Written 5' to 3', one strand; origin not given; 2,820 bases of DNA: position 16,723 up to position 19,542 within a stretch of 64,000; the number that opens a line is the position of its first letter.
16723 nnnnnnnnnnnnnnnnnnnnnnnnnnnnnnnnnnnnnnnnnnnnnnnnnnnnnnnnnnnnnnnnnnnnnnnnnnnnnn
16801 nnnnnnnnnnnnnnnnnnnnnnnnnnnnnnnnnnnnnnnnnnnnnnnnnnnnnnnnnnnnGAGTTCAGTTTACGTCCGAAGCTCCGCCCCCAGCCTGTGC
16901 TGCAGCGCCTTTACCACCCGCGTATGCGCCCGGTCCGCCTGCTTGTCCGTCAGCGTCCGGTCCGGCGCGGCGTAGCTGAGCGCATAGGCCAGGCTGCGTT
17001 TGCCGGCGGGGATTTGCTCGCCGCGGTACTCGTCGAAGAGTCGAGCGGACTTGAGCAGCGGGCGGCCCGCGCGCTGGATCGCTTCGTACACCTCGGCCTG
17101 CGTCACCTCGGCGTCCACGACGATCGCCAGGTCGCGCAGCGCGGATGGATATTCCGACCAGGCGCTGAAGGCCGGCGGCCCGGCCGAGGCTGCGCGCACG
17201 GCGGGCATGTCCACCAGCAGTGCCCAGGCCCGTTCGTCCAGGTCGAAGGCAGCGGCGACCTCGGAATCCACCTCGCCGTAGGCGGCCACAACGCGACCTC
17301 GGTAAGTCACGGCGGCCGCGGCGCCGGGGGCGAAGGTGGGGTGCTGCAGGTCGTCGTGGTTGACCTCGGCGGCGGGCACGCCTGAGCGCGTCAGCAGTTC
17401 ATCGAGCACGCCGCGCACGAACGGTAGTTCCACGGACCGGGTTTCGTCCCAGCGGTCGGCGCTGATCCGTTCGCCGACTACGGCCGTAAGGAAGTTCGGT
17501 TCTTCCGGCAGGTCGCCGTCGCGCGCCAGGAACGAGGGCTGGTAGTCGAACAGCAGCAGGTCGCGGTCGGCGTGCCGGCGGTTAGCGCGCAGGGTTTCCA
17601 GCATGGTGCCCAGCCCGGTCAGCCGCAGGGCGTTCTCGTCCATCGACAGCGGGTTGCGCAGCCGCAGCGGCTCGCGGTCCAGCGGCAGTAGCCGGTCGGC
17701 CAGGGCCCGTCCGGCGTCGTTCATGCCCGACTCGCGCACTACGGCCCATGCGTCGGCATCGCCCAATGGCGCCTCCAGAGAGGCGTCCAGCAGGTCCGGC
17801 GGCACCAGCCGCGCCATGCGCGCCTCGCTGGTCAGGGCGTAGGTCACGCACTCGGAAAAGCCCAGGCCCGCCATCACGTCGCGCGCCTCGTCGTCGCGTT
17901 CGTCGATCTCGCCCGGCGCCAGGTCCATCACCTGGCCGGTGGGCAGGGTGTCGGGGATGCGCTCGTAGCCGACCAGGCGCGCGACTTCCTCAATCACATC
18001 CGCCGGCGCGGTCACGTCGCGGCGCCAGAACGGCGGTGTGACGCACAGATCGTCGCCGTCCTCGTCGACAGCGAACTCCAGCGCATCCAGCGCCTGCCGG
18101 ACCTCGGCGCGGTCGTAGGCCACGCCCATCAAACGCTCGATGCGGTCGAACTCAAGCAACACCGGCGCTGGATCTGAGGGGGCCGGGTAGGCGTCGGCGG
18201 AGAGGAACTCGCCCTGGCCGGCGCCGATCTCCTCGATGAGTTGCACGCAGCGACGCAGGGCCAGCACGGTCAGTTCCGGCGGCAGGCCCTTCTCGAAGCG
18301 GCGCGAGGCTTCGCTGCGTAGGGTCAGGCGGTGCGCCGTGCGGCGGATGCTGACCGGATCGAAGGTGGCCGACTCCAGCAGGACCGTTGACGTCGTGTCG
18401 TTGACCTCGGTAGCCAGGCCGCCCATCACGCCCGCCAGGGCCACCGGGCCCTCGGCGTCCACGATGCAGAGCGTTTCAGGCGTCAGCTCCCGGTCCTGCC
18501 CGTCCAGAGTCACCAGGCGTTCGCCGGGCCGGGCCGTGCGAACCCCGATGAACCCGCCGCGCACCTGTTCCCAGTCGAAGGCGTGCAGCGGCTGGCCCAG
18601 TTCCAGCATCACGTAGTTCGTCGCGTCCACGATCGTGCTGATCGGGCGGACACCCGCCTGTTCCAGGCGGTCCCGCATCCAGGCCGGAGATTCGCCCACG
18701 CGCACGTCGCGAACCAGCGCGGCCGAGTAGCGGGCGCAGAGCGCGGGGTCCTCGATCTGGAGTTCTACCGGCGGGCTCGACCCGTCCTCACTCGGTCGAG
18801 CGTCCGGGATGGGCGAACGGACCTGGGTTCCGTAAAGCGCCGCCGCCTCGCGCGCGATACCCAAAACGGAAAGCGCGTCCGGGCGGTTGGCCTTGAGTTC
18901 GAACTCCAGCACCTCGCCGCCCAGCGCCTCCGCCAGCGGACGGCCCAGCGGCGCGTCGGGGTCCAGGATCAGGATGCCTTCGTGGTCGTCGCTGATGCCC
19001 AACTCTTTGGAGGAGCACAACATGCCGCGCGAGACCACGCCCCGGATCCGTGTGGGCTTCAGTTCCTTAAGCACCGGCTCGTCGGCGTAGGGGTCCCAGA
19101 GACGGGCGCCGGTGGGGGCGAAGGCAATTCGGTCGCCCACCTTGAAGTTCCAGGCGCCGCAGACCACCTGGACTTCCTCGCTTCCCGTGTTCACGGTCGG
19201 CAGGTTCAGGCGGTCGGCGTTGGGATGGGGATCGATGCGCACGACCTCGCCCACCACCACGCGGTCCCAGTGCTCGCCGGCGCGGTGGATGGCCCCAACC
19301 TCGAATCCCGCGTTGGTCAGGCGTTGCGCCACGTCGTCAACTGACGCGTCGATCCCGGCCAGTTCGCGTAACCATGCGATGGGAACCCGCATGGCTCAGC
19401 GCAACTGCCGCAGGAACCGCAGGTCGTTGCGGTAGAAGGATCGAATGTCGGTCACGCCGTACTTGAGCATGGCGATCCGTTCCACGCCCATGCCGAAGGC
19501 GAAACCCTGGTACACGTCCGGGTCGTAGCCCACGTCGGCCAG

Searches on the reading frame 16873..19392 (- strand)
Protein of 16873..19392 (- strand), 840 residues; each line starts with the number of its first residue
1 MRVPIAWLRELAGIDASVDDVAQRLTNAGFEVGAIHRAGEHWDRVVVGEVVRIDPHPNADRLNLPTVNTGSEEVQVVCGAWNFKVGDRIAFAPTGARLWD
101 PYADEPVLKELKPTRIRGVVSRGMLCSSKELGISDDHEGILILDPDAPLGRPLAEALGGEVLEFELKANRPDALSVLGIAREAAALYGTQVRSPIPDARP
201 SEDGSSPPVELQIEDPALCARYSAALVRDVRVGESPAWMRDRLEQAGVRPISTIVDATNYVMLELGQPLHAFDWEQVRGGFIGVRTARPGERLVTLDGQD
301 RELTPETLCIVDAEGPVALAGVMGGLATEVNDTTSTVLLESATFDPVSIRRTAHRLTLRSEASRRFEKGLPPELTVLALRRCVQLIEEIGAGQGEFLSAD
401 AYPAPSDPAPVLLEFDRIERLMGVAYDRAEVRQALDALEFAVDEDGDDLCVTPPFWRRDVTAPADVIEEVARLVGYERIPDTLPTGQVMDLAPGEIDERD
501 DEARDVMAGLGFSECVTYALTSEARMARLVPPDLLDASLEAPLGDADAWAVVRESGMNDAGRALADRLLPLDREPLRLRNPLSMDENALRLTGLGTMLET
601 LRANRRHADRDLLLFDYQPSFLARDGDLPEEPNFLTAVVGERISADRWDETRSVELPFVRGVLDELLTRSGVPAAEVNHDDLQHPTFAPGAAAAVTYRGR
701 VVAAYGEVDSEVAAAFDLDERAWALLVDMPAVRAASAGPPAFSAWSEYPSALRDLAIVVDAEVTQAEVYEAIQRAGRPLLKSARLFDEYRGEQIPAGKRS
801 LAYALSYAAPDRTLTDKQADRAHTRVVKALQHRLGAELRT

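Call 63: search_protein_families(library=pfam, proteins=[window:16873-19392:-], max_evalue=0.001)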
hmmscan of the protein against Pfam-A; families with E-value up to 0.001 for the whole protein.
window:16873-19392:- (840 aa): 5 families
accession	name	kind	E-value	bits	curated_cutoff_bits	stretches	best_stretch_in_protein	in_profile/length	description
PF03483.22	B3_4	-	4.1e-66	222.3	29.3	1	219-389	2-172/174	B3/4 domain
PF17759.6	tRNA_synthFbeta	-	3.3e-34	118.7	22.4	1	479-727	1-212/214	Phenylalanyl tRNA synthetase beta chain CLM domain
PF03147.19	FDX-ACB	-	1.3e-28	99.7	31.1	1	746-839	1-94/94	Ferredoxin-fold anticodon binding domain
PF03484.21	B5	-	3e-23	82.2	28.6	1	413-476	3-67/67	tRNA synthetase B5 domain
PF01588.26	tRNA_bind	-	5.3e-17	62.1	27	1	45-151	1-95/96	Putative tRNA binding domain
